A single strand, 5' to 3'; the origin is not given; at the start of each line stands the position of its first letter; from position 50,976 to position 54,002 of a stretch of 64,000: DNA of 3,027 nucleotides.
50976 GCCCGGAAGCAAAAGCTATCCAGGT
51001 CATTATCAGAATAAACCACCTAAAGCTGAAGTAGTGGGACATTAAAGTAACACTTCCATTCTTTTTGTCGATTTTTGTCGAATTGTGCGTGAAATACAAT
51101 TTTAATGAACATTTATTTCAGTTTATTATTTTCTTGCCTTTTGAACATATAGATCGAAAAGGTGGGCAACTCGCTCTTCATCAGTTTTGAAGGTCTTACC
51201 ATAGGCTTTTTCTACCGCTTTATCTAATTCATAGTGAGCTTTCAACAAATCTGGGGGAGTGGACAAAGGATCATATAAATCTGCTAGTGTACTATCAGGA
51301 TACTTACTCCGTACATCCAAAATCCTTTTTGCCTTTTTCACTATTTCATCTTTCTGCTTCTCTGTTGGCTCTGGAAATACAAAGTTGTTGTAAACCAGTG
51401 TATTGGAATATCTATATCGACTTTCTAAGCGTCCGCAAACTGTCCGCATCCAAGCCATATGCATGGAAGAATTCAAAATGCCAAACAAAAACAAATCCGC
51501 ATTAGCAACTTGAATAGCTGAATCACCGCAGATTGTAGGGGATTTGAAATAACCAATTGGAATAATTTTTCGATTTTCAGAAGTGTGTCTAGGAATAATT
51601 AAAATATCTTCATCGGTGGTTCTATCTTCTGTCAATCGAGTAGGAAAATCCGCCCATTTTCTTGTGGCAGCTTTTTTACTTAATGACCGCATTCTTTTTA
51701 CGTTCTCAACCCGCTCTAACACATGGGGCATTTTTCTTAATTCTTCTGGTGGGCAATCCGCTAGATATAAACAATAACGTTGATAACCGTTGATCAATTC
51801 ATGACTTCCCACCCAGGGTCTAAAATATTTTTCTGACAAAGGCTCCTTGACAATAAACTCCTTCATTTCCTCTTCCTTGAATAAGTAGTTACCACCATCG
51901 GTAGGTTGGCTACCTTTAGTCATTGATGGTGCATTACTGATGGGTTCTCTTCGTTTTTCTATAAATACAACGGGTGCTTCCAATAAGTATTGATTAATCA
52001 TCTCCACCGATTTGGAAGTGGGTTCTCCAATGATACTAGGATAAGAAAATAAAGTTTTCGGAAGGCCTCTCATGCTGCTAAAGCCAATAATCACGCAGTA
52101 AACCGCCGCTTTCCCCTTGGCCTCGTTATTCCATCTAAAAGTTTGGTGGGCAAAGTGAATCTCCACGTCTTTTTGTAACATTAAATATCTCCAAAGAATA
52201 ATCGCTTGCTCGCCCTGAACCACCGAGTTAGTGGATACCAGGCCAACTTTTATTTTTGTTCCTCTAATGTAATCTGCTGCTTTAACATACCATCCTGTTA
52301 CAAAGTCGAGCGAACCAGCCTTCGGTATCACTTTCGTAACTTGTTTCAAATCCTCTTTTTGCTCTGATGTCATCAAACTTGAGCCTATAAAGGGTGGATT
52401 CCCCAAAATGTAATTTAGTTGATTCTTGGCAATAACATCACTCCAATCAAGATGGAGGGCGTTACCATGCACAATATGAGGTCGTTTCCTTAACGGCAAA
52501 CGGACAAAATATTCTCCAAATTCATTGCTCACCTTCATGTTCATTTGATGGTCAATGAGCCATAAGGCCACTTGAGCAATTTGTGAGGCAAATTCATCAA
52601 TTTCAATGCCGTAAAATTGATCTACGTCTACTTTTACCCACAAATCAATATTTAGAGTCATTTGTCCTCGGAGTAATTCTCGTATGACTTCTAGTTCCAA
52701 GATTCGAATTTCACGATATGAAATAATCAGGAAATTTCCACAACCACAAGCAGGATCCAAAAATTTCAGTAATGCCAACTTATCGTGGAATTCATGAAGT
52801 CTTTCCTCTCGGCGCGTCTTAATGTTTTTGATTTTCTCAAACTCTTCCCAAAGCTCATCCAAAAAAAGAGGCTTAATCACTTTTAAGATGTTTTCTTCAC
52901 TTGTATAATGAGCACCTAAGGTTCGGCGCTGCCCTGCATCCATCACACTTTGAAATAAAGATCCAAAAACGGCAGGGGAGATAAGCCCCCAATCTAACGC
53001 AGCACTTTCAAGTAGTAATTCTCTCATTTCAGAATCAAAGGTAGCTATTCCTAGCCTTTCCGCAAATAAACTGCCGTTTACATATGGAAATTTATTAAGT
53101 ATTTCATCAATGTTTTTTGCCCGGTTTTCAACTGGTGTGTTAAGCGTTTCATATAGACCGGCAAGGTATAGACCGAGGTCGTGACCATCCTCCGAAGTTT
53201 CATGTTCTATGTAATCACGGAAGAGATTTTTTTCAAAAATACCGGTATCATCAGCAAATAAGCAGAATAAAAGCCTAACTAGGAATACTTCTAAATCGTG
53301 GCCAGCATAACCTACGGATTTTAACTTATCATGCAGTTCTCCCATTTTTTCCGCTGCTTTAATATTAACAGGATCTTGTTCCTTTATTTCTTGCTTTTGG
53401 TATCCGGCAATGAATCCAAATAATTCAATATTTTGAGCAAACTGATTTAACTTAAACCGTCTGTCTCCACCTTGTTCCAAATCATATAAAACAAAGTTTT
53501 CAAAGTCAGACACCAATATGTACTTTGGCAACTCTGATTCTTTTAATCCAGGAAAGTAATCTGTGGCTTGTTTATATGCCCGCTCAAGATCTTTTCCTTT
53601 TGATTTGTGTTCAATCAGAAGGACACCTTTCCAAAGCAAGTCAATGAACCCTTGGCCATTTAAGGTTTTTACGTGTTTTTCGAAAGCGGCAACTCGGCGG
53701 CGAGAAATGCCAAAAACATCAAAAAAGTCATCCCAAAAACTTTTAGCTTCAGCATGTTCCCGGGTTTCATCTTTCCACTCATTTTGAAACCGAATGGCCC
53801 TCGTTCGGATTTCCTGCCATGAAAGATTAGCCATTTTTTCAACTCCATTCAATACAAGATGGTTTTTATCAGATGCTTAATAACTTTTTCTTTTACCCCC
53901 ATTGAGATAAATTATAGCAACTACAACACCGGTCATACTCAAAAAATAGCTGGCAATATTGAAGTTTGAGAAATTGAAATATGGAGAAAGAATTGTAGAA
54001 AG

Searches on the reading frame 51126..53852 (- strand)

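Call 60: search_protein_families(library=pfam, proteins=[window:51126-53852:-])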
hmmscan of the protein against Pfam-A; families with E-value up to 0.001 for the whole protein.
window:51126-53852:- (908 aa): 7 families
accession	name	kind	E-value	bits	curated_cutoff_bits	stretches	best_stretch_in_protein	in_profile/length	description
PF20473.4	MmeI_Mtase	-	9e-91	304.1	27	1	347-602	6-258/259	MmeI, DNA-methyltransferase domain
PF20466.3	MmeI_TRD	-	8e-75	251.2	27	1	626-828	2-206/207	MmeI, target recognition domain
PF20464.3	MmeI_N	-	1.6e-45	156.1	27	1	18-178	2-179/181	MmeI, N-terminal domain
PF20467.3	MmeI_C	-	1.4e-27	96.2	27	1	831-904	3-77/83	MmeI, C-terminal domain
PF20465.4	MmeI_hel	-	2.9e-25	89.3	27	1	185-263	1-75/75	MmeI, helicase spacer domain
PF07669.17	Eco57I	-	1.2e-08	35.6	25.3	1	412-559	2-154/171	Eco57I restriction-modification methylase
PF02384.22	N6_Mtase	-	4e-05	23.5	20.4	1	364-545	50-188/311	N-6 DNA Methylase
